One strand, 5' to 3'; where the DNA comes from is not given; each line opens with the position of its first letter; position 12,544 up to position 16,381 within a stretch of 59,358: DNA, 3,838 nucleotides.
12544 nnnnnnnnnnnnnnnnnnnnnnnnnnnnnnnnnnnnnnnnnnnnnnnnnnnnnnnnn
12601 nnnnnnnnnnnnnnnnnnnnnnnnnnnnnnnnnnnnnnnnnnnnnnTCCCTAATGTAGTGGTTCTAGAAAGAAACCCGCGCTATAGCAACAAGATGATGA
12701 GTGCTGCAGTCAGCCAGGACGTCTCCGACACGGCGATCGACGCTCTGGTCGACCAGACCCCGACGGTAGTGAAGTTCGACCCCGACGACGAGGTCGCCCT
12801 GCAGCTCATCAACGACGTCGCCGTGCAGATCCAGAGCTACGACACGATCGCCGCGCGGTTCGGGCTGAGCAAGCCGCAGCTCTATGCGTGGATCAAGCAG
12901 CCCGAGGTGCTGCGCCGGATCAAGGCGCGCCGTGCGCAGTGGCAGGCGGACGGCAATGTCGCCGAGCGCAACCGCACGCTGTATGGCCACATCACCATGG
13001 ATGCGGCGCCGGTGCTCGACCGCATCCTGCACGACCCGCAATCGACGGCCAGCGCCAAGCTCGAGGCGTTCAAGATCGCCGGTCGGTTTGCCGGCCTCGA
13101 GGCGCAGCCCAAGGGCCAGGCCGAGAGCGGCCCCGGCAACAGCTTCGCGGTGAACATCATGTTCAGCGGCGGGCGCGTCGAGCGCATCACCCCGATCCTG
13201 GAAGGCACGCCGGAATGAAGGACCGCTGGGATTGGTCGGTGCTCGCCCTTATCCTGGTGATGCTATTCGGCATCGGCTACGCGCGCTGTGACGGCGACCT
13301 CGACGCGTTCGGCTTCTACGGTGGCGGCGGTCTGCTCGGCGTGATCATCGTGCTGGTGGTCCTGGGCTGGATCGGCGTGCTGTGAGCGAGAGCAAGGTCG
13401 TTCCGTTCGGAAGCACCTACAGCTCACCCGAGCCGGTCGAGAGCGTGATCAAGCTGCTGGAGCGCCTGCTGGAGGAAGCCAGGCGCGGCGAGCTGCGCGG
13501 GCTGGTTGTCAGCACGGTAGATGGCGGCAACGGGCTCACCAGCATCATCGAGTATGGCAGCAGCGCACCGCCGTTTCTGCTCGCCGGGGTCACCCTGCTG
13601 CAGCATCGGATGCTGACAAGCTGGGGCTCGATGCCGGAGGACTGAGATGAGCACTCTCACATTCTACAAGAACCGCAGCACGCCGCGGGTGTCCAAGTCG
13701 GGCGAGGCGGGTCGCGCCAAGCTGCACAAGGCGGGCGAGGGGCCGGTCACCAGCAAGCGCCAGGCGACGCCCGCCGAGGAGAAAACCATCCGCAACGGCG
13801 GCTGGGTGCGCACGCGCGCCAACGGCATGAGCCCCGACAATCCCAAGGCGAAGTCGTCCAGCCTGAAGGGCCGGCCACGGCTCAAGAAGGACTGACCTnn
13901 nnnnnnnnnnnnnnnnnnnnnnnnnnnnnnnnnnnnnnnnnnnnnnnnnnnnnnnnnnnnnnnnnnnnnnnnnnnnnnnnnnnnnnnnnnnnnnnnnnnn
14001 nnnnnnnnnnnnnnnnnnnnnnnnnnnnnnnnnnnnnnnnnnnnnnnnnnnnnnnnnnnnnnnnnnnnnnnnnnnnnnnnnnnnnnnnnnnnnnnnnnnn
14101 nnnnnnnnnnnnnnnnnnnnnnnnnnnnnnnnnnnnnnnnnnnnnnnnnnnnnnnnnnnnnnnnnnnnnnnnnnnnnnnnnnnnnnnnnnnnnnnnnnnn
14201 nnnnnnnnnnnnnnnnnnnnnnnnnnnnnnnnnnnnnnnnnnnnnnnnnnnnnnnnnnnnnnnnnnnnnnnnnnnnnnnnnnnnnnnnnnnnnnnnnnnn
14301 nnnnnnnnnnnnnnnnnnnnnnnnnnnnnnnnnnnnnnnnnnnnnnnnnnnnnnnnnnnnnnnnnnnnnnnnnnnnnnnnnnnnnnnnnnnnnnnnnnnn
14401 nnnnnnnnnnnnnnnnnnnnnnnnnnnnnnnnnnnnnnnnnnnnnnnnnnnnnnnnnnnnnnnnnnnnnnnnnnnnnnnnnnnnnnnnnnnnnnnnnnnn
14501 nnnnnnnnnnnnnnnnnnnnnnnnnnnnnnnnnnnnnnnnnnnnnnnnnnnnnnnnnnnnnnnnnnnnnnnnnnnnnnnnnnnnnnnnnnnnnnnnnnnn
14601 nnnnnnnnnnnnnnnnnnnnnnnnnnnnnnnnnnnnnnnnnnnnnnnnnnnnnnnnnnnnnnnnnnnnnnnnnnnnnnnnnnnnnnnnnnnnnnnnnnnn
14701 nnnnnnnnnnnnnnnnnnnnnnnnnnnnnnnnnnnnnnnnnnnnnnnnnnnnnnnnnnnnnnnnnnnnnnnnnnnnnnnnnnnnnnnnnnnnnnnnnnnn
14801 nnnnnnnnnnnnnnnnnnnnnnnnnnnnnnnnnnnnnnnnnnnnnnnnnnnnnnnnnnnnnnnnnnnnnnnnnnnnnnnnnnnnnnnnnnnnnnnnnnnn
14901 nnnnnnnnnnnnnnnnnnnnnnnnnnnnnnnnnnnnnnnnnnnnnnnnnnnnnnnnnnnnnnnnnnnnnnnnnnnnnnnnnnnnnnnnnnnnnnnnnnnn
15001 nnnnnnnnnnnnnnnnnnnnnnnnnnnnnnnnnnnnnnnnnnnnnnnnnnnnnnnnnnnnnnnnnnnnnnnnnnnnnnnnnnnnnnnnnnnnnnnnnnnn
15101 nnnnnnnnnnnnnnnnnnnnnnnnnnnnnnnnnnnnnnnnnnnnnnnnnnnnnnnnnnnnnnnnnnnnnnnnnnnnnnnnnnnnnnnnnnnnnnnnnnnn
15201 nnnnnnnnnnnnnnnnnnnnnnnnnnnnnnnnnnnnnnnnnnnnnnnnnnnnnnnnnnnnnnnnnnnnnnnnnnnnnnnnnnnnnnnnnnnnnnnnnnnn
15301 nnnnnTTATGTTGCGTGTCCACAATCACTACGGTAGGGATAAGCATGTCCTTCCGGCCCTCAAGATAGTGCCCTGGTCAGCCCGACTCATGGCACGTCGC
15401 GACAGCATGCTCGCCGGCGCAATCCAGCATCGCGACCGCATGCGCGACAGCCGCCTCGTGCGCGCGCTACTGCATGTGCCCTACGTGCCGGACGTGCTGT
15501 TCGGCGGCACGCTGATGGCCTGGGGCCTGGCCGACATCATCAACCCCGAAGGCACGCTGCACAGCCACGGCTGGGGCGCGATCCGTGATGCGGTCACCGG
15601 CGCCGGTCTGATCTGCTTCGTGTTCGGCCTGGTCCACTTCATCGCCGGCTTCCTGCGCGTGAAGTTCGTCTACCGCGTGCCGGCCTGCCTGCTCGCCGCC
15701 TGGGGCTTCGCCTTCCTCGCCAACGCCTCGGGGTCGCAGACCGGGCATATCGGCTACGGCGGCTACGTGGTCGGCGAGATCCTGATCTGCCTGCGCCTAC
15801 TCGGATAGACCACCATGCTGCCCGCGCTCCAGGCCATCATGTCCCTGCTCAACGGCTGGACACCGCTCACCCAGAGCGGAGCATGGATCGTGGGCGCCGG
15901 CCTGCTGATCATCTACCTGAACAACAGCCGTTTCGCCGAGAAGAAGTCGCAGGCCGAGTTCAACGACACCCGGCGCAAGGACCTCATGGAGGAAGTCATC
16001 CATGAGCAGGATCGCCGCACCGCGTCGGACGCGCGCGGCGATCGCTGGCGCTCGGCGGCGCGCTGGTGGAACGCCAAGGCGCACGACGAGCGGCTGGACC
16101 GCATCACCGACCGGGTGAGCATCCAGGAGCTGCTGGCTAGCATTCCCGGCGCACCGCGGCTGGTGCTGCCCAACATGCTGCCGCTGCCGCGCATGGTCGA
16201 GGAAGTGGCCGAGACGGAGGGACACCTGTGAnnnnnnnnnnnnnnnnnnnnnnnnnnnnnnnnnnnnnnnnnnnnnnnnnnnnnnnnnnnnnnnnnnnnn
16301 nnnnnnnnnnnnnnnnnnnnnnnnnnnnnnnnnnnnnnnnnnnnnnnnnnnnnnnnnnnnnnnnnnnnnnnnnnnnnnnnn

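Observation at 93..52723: Coding-embedded variant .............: eight identical 13-mers in both orientations, giving recurrent TTVG and PTVV peptides with rare codons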

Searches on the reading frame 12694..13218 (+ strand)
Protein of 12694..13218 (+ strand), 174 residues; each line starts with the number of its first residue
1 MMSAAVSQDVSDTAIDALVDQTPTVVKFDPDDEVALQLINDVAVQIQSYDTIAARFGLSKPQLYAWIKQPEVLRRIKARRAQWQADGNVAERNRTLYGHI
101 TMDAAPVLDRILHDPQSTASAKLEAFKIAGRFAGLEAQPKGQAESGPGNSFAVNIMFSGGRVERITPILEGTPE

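Call 38: search_protein_families(library=pfam, max_evalue=0.01, proteins=[window:12694-13215:+])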
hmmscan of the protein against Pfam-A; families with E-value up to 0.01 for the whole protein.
seq(174 aa): 2 families
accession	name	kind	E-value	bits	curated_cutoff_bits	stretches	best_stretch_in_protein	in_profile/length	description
PF13518.12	HTH_28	-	0.00059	20.3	25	1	36-69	3-35/52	Helix-turn-helix domain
PF13384.12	HTH_23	-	0.0021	18.3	24.6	1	46-69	17-40/50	Homeodomain-like domain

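Call 49: search_protein_families(library=phrogs, max_evalue=0.001, proteins=[window:12694-13218:+])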
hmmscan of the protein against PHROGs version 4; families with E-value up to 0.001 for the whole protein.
window:12694-13218:+ (174 aa): 0 families

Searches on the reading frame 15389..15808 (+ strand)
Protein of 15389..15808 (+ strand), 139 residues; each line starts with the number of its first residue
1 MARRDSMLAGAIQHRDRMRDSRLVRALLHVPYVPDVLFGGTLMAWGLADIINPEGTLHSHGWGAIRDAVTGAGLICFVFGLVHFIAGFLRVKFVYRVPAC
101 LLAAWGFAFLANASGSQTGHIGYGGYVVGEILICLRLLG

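Call 78: search_protein_families(library=pfam, max_evalue=1, proteins=[window:15389-15808:+])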
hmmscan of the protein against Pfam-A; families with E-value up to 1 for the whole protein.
window:15389-15808:+ (139 aa): 1 family
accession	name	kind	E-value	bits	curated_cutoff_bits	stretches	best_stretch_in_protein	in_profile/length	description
PF11118.13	DUF2627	-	0.45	11.5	22.4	0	72-89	44-60/76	Protein of unknown function (DUF2627)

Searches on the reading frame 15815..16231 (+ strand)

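Call 49: search_protein_families(library=phrogs, max_evalue=0.001, proteins=[window:15815-16231:+])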
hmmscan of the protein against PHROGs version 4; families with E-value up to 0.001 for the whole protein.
window:15815-16231:+ (138 aa): 0 families

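Call 78: search_protein_families(library=pfam, max_evalue=1, proteins=[window:15815-16231:+])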
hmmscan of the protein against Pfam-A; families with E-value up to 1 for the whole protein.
window:15815-16231:+ (138 aa): 1 family
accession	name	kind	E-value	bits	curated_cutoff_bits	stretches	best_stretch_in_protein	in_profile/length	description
PF03568.22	Peptidase_C50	-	0.35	10.4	27.8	1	34-102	21-91/395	Peptidase family C50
